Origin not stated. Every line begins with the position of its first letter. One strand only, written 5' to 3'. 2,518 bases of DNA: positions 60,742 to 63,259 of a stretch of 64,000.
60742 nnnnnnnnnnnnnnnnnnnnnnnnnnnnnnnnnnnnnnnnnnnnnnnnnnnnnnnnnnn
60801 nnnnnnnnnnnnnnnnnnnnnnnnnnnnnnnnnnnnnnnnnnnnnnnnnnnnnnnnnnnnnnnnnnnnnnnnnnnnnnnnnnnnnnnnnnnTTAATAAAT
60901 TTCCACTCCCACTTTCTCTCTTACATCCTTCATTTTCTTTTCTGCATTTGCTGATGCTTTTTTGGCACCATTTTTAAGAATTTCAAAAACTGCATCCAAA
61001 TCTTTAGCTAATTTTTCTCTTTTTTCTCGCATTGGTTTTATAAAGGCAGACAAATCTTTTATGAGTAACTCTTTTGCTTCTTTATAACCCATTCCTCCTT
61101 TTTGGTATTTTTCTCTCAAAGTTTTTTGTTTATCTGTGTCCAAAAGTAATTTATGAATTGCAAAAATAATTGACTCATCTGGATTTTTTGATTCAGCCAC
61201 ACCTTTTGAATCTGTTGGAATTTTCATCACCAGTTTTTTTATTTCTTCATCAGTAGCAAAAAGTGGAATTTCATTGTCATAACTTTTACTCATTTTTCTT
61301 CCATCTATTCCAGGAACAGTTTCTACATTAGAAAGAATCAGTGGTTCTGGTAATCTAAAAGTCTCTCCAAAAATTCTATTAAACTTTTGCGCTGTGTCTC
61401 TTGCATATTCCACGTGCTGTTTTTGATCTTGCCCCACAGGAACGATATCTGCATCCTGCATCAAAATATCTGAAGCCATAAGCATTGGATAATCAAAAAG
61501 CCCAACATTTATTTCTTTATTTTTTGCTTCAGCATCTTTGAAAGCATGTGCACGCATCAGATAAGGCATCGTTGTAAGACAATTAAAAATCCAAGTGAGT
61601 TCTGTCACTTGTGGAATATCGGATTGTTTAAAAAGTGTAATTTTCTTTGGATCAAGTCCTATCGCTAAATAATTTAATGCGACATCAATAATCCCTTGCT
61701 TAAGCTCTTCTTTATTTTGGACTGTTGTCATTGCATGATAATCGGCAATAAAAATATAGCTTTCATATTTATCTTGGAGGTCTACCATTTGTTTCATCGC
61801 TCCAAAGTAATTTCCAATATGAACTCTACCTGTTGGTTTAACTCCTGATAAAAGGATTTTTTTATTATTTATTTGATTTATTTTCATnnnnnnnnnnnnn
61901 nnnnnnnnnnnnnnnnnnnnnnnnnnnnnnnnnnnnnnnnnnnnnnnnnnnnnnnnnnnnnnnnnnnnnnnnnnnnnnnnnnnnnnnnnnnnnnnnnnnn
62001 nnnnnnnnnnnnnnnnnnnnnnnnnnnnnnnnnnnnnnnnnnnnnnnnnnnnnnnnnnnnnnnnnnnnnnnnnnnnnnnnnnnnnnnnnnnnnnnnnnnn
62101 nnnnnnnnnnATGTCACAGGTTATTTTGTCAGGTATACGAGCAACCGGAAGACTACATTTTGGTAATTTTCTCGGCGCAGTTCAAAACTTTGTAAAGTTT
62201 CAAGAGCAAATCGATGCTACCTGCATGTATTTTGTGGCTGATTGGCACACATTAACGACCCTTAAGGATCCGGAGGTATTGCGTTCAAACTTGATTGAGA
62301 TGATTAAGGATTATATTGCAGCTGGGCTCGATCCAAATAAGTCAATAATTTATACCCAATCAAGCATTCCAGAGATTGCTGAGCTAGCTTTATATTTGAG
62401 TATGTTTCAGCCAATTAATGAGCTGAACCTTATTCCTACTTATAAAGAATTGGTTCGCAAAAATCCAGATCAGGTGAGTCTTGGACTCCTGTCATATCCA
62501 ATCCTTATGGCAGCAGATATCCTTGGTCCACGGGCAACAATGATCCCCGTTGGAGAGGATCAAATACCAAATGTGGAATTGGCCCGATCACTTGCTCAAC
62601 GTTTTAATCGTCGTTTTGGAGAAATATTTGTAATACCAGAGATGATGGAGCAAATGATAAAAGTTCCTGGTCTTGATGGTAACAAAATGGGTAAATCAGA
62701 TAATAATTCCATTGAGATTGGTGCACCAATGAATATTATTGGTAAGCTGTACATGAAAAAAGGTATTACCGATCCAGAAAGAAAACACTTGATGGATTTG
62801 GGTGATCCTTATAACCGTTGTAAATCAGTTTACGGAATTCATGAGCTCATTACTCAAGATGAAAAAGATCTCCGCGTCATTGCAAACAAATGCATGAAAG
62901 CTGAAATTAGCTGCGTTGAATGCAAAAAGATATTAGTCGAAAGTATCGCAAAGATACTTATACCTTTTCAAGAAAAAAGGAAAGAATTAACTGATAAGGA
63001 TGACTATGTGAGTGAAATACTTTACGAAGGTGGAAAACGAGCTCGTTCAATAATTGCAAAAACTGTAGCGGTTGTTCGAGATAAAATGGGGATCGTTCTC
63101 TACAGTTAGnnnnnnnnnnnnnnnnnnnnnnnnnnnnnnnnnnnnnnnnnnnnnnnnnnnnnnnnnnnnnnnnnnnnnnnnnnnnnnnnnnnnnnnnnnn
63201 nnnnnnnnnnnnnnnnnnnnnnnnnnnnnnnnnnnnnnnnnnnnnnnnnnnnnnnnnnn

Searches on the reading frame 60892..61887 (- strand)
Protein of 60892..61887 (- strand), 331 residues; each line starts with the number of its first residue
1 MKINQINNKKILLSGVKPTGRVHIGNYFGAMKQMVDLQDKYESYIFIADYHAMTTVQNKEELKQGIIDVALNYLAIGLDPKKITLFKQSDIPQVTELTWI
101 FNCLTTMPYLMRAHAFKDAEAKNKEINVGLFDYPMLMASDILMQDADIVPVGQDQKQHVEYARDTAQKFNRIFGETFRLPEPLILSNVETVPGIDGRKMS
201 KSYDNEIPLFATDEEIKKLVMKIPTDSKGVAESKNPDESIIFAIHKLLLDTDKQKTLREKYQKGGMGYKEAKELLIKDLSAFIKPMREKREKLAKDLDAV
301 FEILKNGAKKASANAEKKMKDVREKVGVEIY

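Call 10: search_protein_families(library=pfam, proteins=[window:60892-61887:-], max_evalue=0.01)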
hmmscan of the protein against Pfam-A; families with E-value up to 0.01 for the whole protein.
window:60892-61887:- (331 aa): 1 family
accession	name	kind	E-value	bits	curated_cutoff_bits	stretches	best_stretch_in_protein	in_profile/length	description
PF00579.31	tRNA-synt_1b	-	1.4e-62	212.1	21.1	1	9-282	5-290/292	tRNA synthetases class I (W and Y)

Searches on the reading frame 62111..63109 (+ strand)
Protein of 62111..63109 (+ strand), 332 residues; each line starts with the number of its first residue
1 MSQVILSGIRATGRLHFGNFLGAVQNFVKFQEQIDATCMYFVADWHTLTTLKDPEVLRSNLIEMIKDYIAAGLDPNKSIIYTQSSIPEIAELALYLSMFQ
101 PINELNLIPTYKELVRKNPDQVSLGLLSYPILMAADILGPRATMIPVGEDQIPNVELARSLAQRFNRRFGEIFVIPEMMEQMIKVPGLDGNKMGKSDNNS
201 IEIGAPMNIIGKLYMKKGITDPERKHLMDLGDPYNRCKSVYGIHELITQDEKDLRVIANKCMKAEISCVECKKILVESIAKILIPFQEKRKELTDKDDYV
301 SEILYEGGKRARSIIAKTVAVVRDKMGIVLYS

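Call 10: search_protein_families(library=pfam, proteins=[window:62111-63109:+], max_evalue=0.01)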
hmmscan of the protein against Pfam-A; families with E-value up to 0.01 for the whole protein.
window:62111-63109:+ (332 aa): 1 family
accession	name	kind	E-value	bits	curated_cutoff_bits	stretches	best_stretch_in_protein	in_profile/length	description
PF00579.31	tRNA-synt_1b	-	4.2e-53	181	21.1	1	5-283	8-291/292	tRNA synthetases class I (W and Y)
